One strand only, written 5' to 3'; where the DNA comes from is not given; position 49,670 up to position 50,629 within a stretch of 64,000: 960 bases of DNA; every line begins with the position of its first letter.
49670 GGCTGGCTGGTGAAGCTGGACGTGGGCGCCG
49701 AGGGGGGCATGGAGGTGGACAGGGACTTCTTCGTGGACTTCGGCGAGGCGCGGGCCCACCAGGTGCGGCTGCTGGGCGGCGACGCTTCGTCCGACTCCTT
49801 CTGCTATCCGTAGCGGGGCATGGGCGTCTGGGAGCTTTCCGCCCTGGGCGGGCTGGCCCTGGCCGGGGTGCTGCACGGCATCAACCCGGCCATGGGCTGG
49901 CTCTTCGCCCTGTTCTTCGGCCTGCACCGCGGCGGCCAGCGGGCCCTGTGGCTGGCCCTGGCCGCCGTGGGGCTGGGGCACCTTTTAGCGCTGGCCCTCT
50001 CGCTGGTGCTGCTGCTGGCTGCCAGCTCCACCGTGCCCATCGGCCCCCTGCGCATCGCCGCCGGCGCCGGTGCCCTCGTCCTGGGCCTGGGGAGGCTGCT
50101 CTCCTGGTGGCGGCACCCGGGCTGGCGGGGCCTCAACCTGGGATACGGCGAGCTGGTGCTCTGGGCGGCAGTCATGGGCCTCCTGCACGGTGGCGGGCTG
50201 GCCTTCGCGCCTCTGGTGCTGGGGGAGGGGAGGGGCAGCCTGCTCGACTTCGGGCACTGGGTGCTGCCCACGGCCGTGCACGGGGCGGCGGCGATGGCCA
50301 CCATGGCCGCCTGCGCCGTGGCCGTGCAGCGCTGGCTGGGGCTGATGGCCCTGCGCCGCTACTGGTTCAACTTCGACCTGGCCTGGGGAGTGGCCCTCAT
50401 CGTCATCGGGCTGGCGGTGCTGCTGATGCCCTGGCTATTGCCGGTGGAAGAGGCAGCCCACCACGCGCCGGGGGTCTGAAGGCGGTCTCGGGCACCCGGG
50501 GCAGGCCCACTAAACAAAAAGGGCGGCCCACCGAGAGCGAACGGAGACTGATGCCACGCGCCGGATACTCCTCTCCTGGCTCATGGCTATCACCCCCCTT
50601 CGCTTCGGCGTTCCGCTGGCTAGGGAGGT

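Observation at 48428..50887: SBP56 (methanethiol-oxidase-like) gene coupled to a His-Gly-rich membrane protein, followed by about 400 nt of non-coding, GC-repetitive DNA with a weak terminator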

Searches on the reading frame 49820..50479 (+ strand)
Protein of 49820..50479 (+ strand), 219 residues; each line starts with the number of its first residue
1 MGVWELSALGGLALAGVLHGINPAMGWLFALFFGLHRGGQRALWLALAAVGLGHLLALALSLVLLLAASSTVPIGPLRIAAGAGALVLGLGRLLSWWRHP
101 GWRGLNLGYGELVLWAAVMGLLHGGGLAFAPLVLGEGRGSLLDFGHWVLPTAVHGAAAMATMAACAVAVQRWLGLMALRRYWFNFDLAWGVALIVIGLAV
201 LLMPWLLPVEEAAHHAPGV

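Call 5: search_protein_families(library=pfam, proteins=[window:49820-50479:+], max_evalue=0.01)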
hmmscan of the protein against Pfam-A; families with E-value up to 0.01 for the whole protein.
window:49820-50479:+ (219 aa): 0 families

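Call 6: search_protein_families(library=ncbifam, proteins=[window:49820-50479:+], max_evalue=0.1)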
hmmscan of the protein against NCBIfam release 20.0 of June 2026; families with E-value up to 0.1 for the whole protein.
window:49820-50479:+ (219 aa): 0 families

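Call 9: find_homologous_proteins(query=window:49820-50479:+)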
Query window:49820-50479:+ (219 aa): 136 proteins with E <= 0.001 among 8000 candidates; the best 120 are listed.
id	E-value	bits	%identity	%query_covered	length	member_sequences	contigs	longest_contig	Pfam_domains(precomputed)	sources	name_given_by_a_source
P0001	2.4e-128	445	100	100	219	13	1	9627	-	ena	-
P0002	8.1e-113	394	90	98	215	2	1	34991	-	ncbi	-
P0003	4.9e-108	379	85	100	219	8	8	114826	-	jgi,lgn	jgi:hypothetical protein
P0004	2.4e-89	317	95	77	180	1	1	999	-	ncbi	-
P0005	1.4e-85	305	75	96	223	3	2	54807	-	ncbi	-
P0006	6.4e-61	224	76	73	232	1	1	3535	-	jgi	jgi:hypothetical protein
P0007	4.0e-38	150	46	84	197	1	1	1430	-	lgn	-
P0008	2.1e-35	141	43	82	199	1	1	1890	-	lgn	-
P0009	7.5e-35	139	46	84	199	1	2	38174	-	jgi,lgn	jgi:hypothetical protein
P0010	5.1e-34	136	44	88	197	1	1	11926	-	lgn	-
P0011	1.3e-30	125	45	80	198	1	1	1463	-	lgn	-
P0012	1.9e-29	121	43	81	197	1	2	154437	-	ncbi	-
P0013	3.5e-28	117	46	82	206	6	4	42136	-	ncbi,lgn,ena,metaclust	metaclust:\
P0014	6.5e-26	110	41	88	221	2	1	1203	-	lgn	-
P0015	1.2e-23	102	38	85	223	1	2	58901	-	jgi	jgi:hypothetical protein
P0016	2.8e-23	101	35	91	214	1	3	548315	-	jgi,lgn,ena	-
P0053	3.3e-19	88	42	82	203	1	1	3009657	-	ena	-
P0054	3.6e-19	88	38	85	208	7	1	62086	-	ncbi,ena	-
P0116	1.3e-15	76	33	86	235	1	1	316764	-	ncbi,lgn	-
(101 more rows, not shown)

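Call 11: find_encoding_contigs(protein=P0003, flank=6000, max_places=3)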
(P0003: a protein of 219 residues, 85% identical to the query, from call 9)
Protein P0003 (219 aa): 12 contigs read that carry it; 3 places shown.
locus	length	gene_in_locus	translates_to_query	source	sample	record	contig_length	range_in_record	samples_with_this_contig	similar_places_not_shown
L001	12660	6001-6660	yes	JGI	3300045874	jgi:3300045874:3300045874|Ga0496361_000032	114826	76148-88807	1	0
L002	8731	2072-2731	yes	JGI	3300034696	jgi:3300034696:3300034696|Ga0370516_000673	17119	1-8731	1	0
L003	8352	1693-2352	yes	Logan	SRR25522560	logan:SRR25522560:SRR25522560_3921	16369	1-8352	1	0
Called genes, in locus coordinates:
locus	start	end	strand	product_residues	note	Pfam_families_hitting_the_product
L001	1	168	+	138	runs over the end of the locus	PF13646:HEAT_2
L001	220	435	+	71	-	PF00719:Pyrophosphatase (weak)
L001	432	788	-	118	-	-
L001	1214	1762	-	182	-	-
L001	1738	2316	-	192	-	PF08614:ATG16 (weak)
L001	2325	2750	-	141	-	PF00582:Usp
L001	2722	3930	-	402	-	PF00999:Na_H_Exchanger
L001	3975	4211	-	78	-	-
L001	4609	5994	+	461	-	PF05694:SBP56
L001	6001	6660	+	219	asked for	-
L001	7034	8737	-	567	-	PF02734:Dak2, PF21645:FakA-like_M, PF13684:FakA-like_C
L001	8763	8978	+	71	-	PF00830:Ribosomal_L28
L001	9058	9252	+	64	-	-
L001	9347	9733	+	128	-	PF00376:MerR, PF13411:MerR_1, PF09278:MerR-DNA-bind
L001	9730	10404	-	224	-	PF00834:Ribul_P_3_epim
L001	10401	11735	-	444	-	PF00206:Lyase_1, PF14698:ASL_C2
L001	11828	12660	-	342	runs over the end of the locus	-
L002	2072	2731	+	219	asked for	-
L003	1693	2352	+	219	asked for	-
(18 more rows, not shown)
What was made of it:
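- It keeps its place next to the SBP56 operon while the upstream minus-strand gene changes (call 11).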

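Call 12: find_encoding_contigs(protein=P0005, flank=6000, max_places=2)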
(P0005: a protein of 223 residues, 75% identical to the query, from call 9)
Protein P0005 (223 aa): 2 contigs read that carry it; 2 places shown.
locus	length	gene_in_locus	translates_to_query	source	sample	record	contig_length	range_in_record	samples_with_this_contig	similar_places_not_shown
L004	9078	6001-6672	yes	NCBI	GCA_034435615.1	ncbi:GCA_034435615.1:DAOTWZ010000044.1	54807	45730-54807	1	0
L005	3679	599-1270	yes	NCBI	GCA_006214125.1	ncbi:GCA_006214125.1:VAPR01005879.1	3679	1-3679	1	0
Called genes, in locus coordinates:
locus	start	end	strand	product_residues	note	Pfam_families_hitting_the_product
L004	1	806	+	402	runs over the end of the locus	PF00296:Bac_luciferase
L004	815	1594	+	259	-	PF00561:Abhydrolase_1, PF12697:Abhydrolase_6, PF12146:Hydrolase_4, PF00561:Abhydrolase_1 (weak)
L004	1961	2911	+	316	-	PF00089:Trypsin, PF13365:Trypsin_2, PF14041:Lipoprotein_21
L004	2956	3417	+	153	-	PF13577:SnoaL_4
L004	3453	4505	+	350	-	PF08240:ADH_N, PF01262:AlaDh_PNT_C (weak), PF00107:ADH_zinc_N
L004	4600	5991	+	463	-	PF05694:SBP56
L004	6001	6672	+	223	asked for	-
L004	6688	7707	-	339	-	PF04055:Radical_SAM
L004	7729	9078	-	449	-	?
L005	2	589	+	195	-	?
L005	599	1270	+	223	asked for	-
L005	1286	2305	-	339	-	PF04055:Radical_SAM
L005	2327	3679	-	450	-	?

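Call 13: find_encoding_contigs(protein=P0002, flank=6000, max_places=2)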
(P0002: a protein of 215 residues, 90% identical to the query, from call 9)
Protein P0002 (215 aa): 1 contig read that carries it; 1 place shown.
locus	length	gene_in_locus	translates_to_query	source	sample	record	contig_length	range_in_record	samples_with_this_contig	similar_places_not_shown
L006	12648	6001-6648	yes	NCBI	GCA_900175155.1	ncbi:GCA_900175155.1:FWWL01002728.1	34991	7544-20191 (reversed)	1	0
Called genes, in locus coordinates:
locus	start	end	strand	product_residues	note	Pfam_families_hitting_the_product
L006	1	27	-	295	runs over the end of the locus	PF01048:PNP_UDP_1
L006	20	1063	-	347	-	PF01008:IF-2B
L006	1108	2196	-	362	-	-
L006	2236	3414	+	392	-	PF01546:Peptidase_M20, PF07687:M20_dimer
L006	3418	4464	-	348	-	PF02504:FA_synthesis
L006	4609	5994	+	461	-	PF05694:SBP56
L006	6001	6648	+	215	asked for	-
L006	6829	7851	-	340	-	PF04055:Radical_SAM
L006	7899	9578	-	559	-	PF02776:TPP_enzyme_N, PF00205:TPP_enzyme_M, PF02775:TPP_enzyme_C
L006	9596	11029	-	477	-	PF00171:Aldedh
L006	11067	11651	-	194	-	PF10604:Polyketide_cyc2 (weak), PF06240:COXG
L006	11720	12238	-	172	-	-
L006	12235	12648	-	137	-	PF11716:MDMPI_N (weak), PF12867:DinB_2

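Call 14: find_encoding_contigs(protein=P0009, flank=5000, max_places=1)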
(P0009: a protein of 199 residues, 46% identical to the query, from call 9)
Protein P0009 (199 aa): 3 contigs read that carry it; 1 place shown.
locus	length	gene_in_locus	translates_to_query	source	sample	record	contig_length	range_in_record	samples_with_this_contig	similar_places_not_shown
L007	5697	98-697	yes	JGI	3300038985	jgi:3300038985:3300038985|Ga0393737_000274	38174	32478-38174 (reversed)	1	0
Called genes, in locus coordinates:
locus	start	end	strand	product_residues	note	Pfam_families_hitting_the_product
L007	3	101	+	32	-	PF05694:SBP56 (weak)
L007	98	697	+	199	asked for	-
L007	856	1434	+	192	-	PF16277:DUF4926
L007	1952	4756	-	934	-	PF09992:NAGPA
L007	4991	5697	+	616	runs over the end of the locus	PF27449:LtaS_N, PF00884:Sulfatase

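Call 15: find_encoding_contigs(protein=P0012, flank=5000, max_places=1)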
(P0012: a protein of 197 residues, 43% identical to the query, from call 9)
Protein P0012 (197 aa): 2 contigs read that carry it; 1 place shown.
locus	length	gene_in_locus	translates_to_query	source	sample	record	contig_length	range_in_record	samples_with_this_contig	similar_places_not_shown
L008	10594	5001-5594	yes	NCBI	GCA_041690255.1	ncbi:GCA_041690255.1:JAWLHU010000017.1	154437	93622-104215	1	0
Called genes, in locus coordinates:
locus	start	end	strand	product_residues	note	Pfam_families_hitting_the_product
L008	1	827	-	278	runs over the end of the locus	-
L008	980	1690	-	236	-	PF00106:adh_short, PF08659:KR (faint), PF01370:Epimerase, PF13561:adh_short_C2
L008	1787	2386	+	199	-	PF00440:TetR_N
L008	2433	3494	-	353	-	PF05343:Peptidase_M42, PF01546:Peptidase_M20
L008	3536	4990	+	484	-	PF05694:SBP56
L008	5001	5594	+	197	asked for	-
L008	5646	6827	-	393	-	PF13349:DUF4097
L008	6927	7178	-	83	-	PF10942:DUF2619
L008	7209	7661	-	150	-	PF04284:DUF441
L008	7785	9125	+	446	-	PF06609:TRI12 (weak), PF07690:MFS_1, PF00083:Sugar_tr (weak), PF07690:MFS_1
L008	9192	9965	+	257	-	PF00583:Acetyltransf_1, PF13673:Acetyltransf_10, PF13508:Acetyltransf_7, PF13527:Acetyltransf_9 (weak)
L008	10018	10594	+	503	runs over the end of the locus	PF10646:Germane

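Call 16: find_encoding_contigs(protein=P0016, flank=5000, max_places=1)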
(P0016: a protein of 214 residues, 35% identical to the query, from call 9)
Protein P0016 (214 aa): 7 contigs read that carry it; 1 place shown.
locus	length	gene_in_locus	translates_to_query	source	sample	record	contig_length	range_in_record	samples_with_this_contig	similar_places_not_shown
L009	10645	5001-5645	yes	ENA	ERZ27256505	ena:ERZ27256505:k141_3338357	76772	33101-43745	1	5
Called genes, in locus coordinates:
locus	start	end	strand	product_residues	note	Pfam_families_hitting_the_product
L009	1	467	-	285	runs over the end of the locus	PF11604:CusF_Ec, PF00578:AhpC-TSA (weak), PF08534:Redoxin (weak), PF02630:SCO1-SenC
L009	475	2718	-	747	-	PF22904:NOMO1-like_2nd (faint), PF13620:CarboxypepD_reg, PF13715:CarbopepD_reg_2 (faint), PF17210:SdrD_B (weak), PF07715:Plug, PF00593:TonB_dep_Rec_b-barrel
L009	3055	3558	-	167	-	-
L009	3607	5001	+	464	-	PF05694:SBP56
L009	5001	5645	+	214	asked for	-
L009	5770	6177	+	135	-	-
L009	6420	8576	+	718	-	PF00676:E1_dh, PF02779:Transket_pyr, PF02780:Transketolase_C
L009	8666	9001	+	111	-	PF12773:DZR (faint), PF13240:Zn_Ribbon_1, PF04024:PspC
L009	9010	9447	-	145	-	PF07291:MauE (weak), PF04173:DoxD (faint), PF07681:DoxX, PF13564:DoxX_2 (weak)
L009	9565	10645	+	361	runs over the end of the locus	PF00365:PFK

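Call 17: find_encoding_contigs(protein=P0053, flank=5000, max_places=1)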
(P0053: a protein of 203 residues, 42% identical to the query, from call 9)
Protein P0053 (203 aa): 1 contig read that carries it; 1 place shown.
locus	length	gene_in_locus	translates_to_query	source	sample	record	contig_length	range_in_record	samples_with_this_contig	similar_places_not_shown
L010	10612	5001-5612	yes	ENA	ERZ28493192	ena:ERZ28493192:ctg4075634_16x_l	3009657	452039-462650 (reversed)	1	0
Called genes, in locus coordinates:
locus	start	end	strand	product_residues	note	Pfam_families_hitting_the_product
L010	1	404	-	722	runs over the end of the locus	PF07715:Plug, PF00593:TonB_dep_Rec_b-barrel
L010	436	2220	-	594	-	PF00248:Aldo_ket_red, PF13671:AAA_33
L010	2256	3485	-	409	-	PF00486:Trans_reg_C, PF12697:Abhydrolase_6, PF00561:Abhydrolase_1, PF12146:Hydrolase_4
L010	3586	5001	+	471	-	PF05694:SBP56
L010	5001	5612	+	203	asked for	-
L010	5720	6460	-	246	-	-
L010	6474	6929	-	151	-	PF14106:DUF4279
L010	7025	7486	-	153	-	PF11969:DcpS_C, PF01230:HIT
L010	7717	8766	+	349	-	PF03601:Cons_hypoth698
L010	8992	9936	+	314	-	-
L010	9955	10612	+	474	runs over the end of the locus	PF02310:B12-binding, PF04055:Radical_SAM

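Call 20: find_related_loci(query=A1, collection=genome_contigs, flank=4000)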
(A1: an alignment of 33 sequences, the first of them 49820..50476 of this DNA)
Query A1 (219 aa) in genome_contigs; peptide patterns used: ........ (x = any residue, [..] = any of these).
600 stretches matched a pattern (row limit reached: there are more); 592 encode a relative of the query (tblastn E <= 1e-3); the best 80 are kept; 80 distinct loci.
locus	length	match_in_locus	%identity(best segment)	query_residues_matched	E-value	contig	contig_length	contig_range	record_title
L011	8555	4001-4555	44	13-203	4e-36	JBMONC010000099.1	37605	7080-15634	MAG: Bacillota bacterium isolate Betzabe_MAG066 MAG066_99, whole genome shotgun sequence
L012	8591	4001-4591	39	13-214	7e-36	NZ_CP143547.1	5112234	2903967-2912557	Peribacillus sp. SCS-155 chromosome, complete genome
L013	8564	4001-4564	40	16-197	2e-34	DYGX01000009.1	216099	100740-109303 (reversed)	MAG TPA_asm: Thermoflexus sp. isolate BE2012_2_66_22 Afr_mines_BE2012_21_length_216099_cov_8_908903, whole genome shotgu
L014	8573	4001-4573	38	13-208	4e-34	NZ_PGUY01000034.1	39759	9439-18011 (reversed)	Peribacillus deserti strain V1-29 V1-29_contig_34, whole genome shotgun sequence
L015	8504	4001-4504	44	14-186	3e-33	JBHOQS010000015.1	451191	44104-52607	MAG: Chloroflexota bacterium isolate A0_26 coassembly_Ak141_91461, whole genome shotgun sequence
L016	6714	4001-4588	42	2-202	2e-33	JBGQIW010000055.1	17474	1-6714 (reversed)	MAG: Gemmatimonadota bacterium isolate OBJ2_061818_070_38 k141_2153858_length_17474_cov_15.7257, whole genome shotgun se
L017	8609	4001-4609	38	16-203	2e-32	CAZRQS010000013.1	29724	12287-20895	MAG TPA_asm: uncultured bacterium isolate SRP272529_co1_33 genome assembly, contig: NODE_2315_length_29724_cov_179.92322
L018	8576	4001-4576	35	7-203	2e-32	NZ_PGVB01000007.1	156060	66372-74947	Bacillus sp. T33-2 contig_7, whole genome shotgun sequence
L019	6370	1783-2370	39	16-203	6e-32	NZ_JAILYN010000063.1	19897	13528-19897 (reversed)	Marinobacterium arenosum strain CAU 1594 contig63, whole genome shotgun sequence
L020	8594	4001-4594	37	1-203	6e-32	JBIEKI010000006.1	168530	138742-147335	Halobacillus sp. MO56 NODE_6_length_168530_cov_43.905067, whole genome shotgun sequence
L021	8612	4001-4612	38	16-203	2e-31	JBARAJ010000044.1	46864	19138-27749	MAG: Candidatus Udaeobacter sp. isolate MFD10902_ilm_asm_bin15 k127_106208, whole genome shotgun sequence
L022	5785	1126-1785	38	2-203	2e-31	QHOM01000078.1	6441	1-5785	MAG: Verrucomicrobia bacterium isolate AV52 14_0927_12_40cm_scaffold_14141_curated, whole genome shotgun sequence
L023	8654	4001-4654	39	6-202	1e-31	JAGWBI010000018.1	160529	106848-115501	MAG: Dehalococcoidia bacterium isolate 277c_29 scaffold_918, whole genome shotgun sequence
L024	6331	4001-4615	38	16-203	4e-31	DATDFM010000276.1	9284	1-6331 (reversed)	MAG TPA_asm: Candidatus Udaeobacter sp. isolate SMAG_U226 k141_1028310, whole genome shotgun sequence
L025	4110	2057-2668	38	16-203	7e-31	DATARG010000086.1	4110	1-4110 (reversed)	MAG TPA_asm: Candidatus Udaeobacter sp. isolate SMAG_U5487 k141_236208, whole genome shotgun sequence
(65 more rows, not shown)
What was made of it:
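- The phyla include Bacillota, Chloroflexota, Gemmatimonadota, Verrucomicrobiota, Acidobacteriota, Actinomycetota, Nitrospirota and Pseudomonadota (call 20).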

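Call 21: search_protein_families(library=pfam, alignment_id=A1, max_evalue=1)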
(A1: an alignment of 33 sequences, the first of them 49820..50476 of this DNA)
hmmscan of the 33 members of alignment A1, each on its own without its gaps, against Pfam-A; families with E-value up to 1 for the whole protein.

A. member 1, window:49820-50476:+ (219 aa): 1 family
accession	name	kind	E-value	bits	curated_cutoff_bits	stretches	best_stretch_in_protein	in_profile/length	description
PF19762.4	DUF6249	-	0.076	13.4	33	1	186-208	55-77/104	Domain of unknown function (DUF6249)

B. families by the number of members that match (of 33 scanned): 11 families
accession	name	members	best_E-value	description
PF04087.19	DUF389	3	0.0018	Domain of unknown function (DUF389)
PF10993.13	DUF2818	3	0.088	Protein of unknown function (DUF2818)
PF19762.4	DUF6249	2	0.076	Domain of unknown function (DUF6249)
PF17099.10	TrpP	1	0.0007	Tryptophan transporter TrpP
PF01169.24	GDT1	1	0.016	Divalent cation/proton antiporter GDT1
PF14007.11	YtpI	1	0.067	YtpI-like protein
PF19589.4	DUF6095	1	0.086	Family of unknown function (DUF6095)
PF02779.29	Transket_pyr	1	0.11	Transketolase, pyrimidine binding domain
PF20619.3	DUF6804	1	0.26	Family of unknown function (DUF6804)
PF10399.14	UCR_Fe-S_N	1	0.54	Ubiquitinol-cytochrome C reductase Fe-S subunit TAT signal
PF02038.21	ATP1G1_PLM_MAT8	1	0.73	ATP1G1/PLM/MAT8 family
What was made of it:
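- Closest known: HupE/UreJ. Different: No HMM match at E<=1 in 33 members (call 21).
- No Ni/Co family signature or HMM hit was found (calls 5, 6, 21). There is no Pfam cytochrome b hit (calls 5, 21).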

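Call 24: predict_structure(alignment_id=A1)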
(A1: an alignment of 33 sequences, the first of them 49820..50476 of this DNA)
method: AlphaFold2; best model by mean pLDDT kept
length: 219 residues; sequences in the alignment: 33
mean_pLDDT: 82.9   pTM: 0.77
mean pLDDT of the five models: 82.9, 82.0, 81.1, 80.8, 80.0
residues with pLDDT >= 90: 77; 70-90: 103; 50-70: 37; < 50: 2
segments of 3 or more residues with pLDDT < 50: none
pLDDT, mean of each block of 10 residues (from residue 1): 83 90 84 89 96 93 81 80 92 76 79 91 78 69 81 93 93 69 79 91 82 52
secondary structure, 60 per line:
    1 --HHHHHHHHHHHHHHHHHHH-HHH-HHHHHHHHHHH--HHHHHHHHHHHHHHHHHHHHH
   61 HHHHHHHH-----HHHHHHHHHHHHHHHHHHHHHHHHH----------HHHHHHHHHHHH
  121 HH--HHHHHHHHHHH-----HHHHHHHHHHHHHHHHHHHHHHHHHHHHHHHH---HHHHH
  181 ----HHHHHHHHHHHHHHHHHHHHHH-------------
elements in order: H3-21 H27-37 H40-68 H74-98 H109-122 H125-135 H141-172 H176-180 H185-206
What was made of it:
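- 49820..50479 (+): 219-aa six-helix membrane protein of an unnamed family. It is predicted to be a His-lined metal permease or insertase that serves SBP56. AF2 model: pLDDT 83, six TM helices, TM1 and TM4 broken at the HG motifs (call 24).
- On CcdA/DsbD-like (LysE superfamily) fold: Broken TM1 and TM4 are present in the model (call 24).
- Checked: The AlphaFold model has six membrane helices, with TM1 and TM4 broken (pLDDT 83; call 24).
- Each His lies within about 2.5 residues of its helix midpoint, and TM1 and TM4 are broken at the HG motifs (call 24).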
